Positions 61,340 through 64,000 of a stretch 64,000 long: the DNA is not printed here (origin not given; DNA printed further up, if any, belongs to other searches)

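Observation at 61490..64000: Large open-ended ORF missing from the ORF track, with no recognisable family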

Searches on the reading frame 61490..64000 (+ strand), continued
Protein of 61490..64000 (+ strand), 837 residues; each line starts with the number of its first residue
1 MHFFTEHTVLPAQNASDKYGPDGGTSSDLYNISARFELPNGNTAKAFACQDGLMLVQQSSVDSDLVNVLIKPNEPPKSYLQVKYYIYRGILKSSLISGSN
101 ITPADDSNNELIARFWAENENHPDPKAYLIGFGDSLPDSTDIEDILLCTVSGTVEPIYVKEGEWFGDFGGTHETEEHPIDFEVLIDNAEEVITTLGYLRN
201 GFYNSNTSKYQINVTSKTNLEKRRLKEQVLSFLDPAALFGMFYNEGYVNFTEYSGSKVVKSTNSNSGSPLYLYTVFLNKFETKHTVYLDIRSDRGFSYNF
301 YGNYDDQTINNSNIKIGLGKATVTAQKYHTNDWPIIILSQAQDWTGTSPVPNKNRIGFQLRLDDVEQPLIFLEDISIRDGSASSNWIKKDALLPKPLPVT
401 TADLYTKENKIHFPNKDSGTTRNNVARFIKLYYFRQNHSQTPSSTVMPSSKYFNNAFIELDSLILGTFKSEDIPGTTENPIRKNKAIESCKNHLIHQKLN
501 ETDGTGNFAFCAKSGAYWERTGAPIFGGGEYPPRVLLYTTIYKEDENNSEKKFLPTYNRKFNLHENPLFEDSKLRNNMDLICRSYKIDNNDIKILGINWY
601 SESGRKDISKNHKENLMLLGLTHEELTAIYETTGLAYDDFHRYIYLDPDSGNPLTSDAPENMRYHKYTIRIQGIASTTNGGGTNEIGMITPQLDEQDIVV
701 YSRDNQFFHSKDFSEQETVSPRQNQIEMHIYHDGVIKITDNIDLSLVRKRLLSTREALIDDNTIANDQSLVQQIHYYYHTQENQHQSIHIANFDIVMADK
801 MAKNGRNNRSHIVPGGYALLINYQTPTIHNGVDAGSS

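Call 81: find_encoding_contigs(protein=P0213, flank=10000, max_places=2)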
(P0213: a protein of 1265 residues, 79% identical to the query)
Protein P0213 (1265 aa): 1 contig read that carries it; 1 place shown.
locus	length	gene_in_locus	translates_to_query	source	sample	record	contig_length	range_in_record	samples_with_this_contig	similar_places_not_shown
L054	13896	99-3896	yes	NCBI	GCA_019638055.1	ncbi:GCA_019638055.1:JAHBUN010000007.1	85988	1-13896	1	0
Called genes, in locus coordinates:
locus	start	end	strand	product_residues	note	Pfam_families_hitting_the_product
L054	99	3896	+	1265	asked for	PF20248:DUF6603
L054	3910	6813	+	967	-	-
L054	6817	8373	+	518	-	PF01839:FG-GAP (weak), PF13517:FG-GAP_3 (weak), PF18962:Por_Secre_tail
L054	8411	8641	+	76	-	-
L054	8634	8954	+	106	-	PF02452:PemK_toxin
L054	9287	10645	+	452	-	PF01839:FG-GAP, PF13517:FG-GAP_3 (weak), PF01839:FG-GAP (weak), PF18962:Por_Secre_tail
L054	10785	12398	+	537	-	PF13517:FG-GAP_3 (faint), PF01839:FG-GAP, PF18962:Por_Secre_tail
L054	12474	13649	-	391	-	PF14294:DUF4372, PF01609:DDE_Tnp_1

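Call 85: predict_structure(alignment_id=A4)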
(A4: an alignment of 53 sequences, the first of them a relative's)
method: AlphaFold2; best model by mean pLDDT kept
length: 1092 residues; sequences in the alignment: 53
mean_pLDDT: 72.1   pTM: 0.52
mean pLDDT of the five models: 72.1, 71.1, 70.7, 70.6, 70.1
residues with pLDDT >= 90: 242; 70-90: 435; 50-70: 215; < 50: 200
segments of 3 or more residues with pLDDT < 50: 1-9, 47-78, 80-85, 97-106, 279-281, 310-343, 853-868, 963-1033
pLDDT, mean of each block of 10 residues (from residue 1): 38 61 66 65 50 37 36 40 48 48 47 53 61 63 67 73 67 57 75 70 54 67 73 77 74 80 76 64 68 63 60 43 41 37 48 52 72 79 75 81 84 82 66 72 87 89 87 92 94 81 95 87 95 93 90 90 92 91 93 88 81 95 89 95 92 92 95 82 88 82 92 93 87 94 91 82 85 90 92 81 88 86 65 88 80 49 47 64 88 80 79 80 83 75 64 83 42 31 30 33 35 37 38 66 86 76 83 85 81 64
secondary structure, 60 per line:
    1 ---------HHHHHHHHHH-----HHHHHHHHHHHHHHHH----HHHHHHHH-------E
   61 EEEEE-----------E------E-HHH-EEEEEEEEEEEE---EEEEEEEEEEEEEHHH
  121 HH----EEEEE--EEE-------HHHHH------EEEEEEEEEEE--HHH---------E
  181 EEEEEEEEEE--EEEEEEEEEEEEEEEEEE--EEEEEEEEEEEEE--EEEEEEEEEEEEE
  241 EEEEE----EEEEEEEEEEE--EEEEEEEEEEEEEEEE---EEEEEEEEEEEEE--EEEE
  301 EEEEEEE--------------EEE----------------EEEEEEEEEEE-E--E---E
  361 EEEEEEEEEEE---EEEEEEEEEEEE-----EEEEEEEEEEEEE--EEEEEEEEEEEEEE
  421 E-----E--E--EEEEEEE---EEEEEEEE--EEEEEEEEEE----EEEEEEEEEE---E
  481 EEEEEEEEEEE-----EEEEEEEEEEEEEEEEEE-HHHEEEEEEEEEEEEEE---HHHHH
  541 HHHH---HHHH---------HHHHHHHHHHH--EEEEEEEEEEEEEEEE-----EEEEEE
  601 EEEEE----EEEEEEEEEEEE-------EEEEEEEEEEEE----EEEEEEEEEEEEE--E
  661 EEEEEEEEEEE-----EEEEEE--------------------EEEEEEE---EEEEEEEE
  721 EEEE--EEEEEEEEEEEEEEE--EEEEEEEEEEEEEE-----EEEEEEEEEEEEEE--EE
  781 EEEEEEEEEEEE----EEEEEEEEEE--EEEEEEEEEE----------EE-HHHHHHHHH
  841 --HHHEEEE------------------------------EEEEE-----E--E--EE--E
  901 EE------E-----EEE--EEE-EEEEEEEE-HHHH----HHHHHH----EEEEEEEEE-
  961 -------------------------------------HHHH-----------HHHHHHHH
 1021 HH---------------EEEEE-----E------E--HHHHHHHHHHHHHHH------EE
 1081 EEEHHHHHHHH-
elements in order (helices of 4 or more, strands of 3 or more residues): H10-19 H25-40 H45-52 E60-65 E90-101 E105-117 H118-122 E127-131 E134-136 H144-148 E155-165 E180-190 E193-210 E213-225 E228-245 E250-260 E263-278 E282-294 E297-307 E322-324 E341-351 E360-371 E375-386 E392-404 E407-421 E433-439 E443-450 E453-462 E467-476 E480-491 E497-514 E519-532 H536-544 H548-551 H561-571 E574-589 E595-605 E610-621 E629-640 E645-657 E660-671 E677-682 E703-709 E713-724 E727-741 E744-757 E763-776 E779-792 E797-806 E809-818 H832-840 E846-849 E880-884 E900-902 E915-917 E920-922 E924-931 H933-936 H941-946 E951-959 H998-1001 H1013-1022 E1038-1042 H1058-1072 E1079-1083 H1084-1091

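Call 90: find_homologous_proteins(query=L002:9507-12449:+, max_evalue=0.00001)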
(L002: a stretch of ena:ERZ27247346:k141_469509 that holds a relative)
Query L002:9507-12449:+ (980 aa): 2475 proteins with E <= 0.00001 among 8000 candidates; the best 120 are listed.
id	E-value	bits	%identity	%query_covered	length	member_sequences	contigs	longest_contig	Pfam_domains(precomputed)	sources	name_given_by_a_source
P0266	0.0e+0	1767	78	100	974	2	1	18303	-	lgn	-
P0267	0.0e+0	1765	78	100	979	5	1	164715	-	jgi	jgi:hypothetical protein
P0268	0.0e+0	1147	54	100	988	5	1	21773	-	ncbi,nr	ncbi:MAG: hypothetical protein LC109_13910 [Bacteroidia bacterium]|nr:hypothetical protein [Bacteroi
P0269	0.0e+0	1113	54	100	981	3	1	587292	-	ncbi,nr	ncbi:MAG: hypothetical protein M9892_05225 [Bacteroidetes bacterium]|nr:hypothetical protein [Bacter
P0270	9.7e-178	611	34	99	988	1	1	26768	-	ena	-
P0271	3.7e-176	606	35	99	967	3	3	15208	-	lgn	-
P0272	5.9e-162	559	34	100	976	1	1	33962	-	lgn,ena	-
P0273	1.5e-158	548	35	90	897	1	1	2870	-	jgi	jgi:hypothetical protein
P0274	5.0e-153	530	37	54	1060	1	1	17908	-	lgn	-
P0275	1.4e-152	528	36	54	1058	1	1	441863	-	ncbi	-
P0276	2.2e-151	524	33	99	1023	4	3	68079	-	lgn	-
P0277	2.2e-148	514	33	100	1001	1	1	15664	-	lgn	-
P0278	1.6e-147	511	36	52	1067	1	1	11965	-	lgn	-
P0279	2.6e-147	511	31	99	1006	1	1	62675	-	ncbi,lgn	-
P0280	3.1e-147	510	35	54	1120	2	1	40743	-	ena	-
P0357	5.2e-139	483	31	100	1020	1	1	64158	-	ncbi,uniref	ncbi:hypothetical protein ACIBI9_62400 [Nonomuraea sp. NPDC050451]|uniref:hypothetical protein n=1 T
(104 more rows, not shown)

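Call 91: find_encoding_contigs(protein=P0357, flank=10000, max_places=1)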
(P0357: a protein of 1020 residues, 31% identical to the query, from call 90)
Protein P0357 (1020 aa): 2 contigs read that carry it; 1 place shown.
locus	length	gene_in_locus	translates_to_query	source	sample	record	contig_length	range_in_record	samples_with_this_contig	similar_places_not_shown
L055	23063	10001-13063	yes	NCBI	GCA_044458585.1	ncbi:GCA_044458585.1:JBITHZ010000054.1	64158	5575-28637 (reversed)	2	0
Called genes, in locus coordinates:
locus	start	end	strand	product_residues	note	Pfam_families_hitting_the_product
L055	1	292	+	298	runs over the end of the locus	PF13646:HEAT_2 (weak)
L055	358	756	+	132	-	-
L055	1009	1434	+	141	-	-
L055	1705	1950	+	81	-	-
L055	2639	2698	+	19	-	-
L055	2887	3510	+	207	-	PF07040:DUF1326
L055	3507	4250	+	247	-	PF09948:PpoB2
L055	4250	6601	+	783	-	PF07646:Kelch_2 (faint), PF07250:Glyoxal_oxid_N, PF09118:GO-like_E_set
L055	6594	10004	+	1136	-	PF20248:DUF6603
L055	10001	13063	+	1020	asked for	-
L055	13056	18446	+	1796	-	-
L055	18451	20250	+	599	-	-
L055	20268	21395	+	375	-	PF13276:HTH_21 (faint), PF13565:HTH_32 (weak), PF01498:HTH_Tnp_Tc3_2 (faint), PF13683:rve_3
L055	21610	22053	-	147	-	PF01610:DDE_Tnp_ISL3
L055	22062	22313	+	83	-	PF00589:Phage_integrase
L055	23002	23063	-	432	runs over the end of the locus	-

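Call 92: find_encoding_contigs(protein=P0269, flank=10000, max_places=1)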
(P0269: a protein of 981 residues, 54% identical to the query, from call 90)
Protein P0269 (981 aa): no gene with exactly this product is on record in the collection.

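Call 100: search_protein_families(library=pfam, proteins=[L044:9968-15301:+, L040:4862-13996:+, L052:2-5935:+, L043:9992-14035:+], max_evalue=0.01)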
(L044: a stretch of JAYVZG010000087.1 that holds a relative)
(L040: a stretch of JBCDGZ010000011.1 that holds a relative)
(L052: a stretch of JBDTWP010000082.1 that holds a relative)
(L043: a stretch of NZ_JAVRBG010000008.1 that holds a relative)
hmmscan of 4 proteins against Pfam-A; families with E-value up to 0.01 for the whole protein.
L044:9968-15301:+ (1777 aa): 1 family
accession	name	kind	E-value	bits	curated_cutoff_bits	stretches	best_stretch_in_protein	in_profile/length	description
PF01470.22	Peptidase_C15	-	4.1e-07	30.7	22.7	0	1028-1072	1-37/204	Pyroglutamyl peptidase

L040:4862-13996:+ (3044 aa): 3 families
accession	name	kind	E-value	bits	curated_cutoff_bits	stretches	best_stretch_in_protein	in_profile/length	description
PF00082.27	Peptidase_S8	-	2e-26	93.4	21.8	2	332-571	3-227/288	Subtilase family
PF22148.1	Fervidolysin_NPro-like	-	2.1e-07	31.7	21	1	196-275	7-81/81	Fervidolysin N-terminal prodomain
PF01470.22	Peptidase_C15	-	0.00081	19.9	22.7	0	2979-3016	136-173/204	Pyroglutamyl peptidase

L052:2-5935:+ (1977 aa): 0 families

L043:9992-14035:+ (1347 aa): 1 family
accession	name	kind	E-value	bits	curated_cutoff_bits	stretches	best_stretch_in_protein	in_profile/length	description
PF01470.22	Peptidase_C15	-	0.0057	17.1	22.7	0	1020-1059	1-34/204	Pyroglutamyl peptidase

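Call 111: search_dna_similar(query=window:61490-64000:+, collection=phages, mode=protein, max_evalue=0.001, max_rows=10)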
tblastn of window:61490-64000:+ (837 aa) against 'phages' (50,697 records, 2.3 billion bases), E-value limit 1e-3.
No match.

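Call 112: search_dna_similar(query=window:61490-64000:+, collection=plasmids, mode=protein, max_evalue=0.001, max_rows=10)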
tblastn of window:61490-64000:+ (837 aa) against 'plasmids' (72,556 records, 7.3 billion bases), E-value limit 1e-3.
Records with a match: 1; places in all: 1; records where one place covers at least 80% of the query: 0.
Best place of each record, by identity: <60% 1.
By first word of the organism name: Chryseobacterium 1.
By predicted mobility (MOB-suite, as given by PLSDB): mobilizable 1.
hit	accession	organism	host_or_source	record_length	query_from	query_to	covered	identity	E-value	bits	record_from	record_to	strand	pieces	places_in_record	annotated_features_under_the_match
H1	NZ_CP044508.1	Chryseobacterium sp.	Silurus asotus,Whole genome ...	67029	23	396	45%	24.6%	1e-10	73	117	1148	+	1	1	hypothetical protein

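Call 113: find_related_loci(query=A1, collection=viral_contigs, flank=10000)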
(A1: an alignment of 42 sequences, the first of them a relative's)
Query A1 (1038 aa) in viral_contigs; peptide patterns used: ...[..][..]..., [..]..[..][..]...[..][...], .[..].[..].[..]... (x = any residue, [..] = any of these).
302 stretches matched a pattern; 1 encode a relative of the query (tblastn E <= 1e-3); 1 distinct loci.
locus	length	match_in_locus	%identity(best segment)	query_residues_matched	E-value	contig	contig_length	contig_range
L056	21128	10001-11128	25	2-373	7e-25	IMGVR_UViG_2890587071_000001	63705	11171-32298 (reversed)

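Call 114: get_annotated_region(hit=H1, flank=20000)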
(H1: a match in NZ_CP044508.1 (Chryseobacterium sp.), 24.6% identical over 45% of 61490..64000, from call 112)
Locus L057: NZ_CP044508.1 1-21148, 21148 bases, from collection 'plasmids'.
description: Chryseobacterium sp. strain SNU WT7 plasmid unnamed1, complete sequence
organism: Chryseobacterium sp. (NCBI taxid 1871047)
taxonomy: Bacteria; Bacteroidota; Flavobacteriia; Flavobacteriales; Weeksellaceae; Chryseobacterium; Chryseobacterium sp.
host: -; source: Silurus asotus,Whole genome sequence,liver; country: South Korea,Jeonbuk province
typing (MOB-suite, as given by PLSDB): mobilizable; relaxase MOBB
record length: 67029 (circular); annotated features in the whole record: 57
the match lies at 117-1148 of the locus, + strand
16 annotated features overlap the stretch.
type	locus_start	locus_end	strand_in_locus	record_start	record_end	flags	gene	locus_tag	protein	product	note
CDS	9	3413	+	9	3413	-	-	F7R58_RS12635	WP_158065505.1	hypothetical protein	-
CDS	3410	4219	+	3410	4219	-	-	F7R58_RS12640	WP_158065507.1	hypothetical protein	-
CDS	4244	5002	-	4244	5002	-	-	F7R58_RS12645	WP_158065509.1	hypothetical protein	-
CDS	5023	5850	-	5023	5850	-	-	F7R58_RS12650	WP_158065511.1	hypothetical protein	-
CDS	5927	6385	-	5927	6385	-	-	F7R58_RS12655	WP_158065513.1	hypothetical protein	-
CDS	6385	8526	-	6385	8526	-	-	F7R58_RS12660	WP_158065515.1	hypothetical protein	-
CDS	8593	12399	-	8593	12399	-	-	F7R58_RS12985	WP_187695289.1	hypothetical protein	-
CDS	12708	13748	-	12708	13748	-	-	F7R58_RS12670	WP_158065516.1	patatin-like phospholipase family protein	GO:0006629 - lipid metabolic process [Evidence IEA]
CDS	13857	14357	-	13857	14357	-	-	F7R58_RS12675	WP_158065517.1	M15 family metallopeptidase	-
CDS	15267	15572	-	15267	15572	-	-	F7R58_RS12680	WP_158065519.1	hypothetical protein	-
CDS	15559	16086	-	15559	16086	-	-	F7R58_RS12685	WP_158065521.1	hypothetical protein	-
CDS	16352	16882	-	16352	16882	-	-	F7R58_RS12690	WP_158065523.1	hypothetical protein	-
CDS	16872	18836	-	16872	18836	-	-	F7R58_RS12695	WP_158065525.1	hypothetical protein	-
CDS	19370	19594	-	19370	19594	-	-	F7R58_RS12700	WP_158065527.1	hypothetical protein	-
CDS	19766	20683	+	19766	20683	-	-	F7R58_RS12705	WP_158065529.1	lytic transglycosylase domain-containing protein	-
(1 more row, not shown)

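Call 124: search_protein_families(library=pfam, proteins=[L053:6505-8595:+, L053:5453-6460:+, L053:15385-20931:+, L055:13056-18446:+, L055:18451-20250:+], max_evalue=0.01)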
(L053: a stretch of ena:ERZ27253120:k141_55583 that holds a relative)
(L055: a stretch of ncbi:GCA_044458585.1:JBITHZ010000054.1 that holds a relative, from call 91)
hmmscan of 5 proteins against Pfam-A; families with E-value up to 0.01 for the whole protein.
L053:6505-8595:+ (696 aa): 0 families

L053:5453-6460:+ (335 aa): 0 families

L053:15385-20931:+ (1848 aa): 0 families

L055:13056-18446:+ (1796 aa): 0 families

L055:18451-20250:+ (599 aa): 0 families
